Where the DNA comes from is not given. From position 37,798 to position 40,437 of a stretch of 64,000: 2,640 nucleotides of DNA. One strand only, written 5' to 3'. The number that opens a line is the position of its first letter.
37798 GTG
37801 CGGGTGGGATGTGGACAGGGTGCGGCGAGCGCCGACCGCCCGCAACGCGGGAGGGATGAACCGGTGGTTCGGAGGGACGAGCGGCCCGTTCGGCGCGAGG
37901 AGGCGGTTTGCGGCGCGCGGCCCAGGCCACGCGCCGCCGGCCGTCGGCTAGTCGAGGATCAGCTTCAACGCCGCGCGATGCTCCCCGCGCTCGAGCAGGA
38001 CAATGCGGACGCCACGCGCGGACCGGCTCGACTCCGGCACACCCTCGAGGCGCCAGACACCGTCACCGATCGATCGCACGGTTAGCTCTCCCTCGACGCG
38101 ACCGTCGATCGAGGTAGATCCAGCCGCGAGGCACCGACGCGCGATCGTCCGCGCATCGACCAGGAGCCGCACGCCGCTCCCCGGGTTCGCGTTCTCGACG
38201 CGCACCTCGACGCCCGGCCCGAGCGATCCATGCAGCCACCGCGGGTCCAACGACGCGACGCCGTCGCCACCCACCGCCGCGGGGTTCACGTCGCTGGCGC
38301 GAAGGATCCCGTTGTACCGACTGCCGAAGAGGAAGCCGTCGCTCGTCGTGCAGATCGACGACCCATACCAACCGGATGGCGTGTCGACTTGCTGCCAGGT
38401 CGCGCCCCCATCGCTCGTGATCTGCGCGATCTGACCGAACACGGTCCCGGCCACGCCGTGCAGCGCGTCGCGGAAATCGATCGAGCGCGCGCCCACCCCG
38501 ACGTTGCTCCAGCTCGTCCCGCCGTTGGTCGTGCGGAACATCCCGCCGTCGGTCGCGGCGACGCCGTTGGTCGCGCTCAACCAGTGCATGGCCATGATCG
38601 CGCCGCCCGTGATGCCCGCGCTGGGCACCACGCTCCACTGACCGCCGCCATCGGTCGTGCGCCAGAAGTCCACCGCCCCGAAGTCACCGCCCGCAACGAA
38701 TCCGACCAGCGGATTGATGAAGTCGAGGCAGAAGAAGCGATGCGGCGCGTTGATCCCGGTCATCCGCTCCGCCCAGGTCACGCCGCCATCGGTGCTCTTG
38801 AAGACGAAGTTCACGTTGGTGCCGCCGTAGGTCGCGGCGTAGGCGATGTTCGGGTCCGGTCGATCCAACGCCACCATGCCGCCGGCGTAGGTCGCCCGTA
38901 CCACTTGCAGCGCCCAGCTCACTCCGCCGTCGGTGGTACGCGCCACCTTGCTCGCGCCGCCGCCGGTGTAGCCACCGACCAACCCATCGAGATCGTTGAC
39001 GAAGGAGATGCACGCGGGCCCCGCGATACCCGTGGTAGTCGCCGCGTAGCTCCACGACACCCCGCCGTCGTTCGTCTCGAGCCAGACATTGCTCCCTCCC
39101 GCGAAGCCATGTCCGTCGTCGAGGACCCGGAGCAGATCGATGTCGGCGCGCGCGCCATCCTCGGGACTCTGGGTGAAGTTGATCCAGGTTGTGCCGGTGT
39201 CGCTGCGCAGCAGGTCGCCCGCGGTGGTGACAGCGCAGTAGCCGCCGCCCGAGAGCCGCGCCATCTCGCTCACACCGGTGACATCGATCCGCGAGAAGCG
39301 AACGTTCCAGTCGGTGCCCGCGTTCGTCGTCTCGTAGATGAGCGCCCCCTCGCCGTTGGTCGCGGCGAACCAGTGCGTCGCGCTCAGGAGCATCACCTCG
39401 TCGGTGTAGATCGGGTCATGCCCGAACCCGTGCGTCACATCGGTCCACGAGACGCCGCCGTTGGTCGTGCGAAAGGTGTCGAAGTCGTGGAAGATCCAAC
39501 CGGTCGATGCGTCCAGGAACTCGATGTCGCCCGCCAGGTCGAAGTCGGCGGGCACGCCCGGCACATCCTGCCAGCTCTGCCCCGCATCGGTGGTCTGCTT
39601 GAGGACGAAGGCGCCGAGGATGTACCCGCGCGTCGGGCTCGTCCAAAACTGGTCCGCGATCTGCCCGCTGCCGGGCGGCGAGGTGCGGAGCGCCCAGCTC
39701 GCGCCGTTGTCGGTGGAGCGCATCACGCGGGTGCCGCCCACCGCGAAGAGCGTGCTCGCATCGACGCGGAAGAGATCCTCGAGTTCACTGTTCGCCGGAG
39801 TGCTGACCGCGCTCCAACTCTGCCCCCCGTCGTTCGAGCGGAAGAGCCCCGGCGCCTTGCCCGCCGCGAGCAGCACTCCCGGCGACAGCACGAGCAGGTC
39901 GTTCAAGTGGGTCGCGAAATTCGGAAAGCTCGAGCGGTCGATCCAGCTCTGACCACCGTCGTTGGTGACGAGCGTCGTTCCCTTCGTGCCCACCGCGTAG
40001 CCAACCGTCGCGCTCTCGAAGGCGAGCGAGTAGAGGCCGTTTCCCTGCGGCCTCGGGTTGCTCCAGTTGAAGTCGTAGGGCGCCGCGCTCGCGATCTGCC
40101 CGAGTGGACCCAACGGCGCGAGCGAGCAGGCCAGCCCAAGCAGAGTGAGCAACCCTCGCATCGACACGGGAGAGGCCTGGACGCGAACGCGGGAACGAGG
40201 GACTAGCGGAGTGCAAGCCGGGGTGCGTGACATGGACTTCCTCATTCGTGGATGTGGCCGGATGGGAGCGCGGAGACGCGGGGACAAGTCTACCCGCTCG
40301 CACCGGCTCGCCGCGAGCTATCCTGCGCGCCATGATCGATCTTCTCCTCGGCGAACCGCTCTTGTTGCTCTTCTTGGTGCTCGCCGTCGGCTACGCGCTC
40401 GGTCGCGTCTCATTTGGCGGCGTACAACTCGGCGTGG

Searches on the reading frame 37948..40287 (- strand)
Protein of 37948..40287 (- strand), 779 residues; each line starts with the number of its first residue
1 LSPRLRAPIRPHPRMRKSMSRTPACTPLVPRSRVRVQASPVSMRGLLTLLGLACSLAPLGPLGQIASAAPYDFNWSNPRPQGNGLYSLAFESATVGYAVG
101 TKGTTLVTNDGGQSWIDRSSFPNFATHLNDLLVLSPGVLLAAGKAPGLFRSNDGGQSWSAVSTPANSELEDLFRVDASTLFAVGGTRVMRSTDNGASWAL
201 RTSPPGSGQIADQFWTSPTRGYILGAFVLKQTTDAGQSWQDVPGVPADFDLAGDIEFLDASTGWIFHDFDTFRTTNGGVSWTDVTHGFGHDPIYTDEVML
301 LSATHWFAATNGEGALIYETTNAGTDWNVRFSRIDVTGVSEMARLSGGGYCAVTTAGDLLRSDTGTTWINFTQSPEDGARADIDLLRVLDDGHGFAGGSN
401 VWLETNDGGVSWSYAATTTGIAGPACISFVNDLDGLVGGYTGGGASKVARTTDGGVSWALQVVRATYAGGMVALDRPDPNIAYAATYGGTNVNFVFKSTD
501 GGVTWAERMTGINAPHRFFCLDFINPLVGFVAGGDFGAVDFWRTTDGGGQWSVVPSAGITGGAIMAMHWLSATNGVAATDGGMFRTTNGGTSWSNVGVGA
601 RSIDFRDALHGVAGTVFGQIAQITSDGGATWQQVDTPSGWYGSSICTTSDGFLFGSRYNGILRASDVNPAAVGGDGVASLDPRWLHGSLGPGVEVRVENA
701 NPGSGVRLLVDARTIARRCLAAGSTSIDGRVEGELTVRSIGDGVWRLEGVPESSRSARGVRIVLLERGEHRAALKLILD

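Call 78: search_protein_families(library=pfam, proteins=[window:37948-40287:-], max_evalue=0.000001)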
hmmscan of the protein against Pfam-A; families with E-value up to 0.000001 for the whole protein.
window:37948-40287:- (779 aa): 2 families
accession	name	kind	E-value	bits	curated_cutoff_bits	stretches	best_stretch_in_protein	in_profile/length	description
PF14870.12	PSII_BNR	-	1.1e-23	84.4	27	0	84-162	19-98/303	Photosynthesis system II assembly factor YCF48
PF02012.26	BNR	-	5.2e-09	35.2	27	0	149-159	1-11/12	BNR/Asp-box repeat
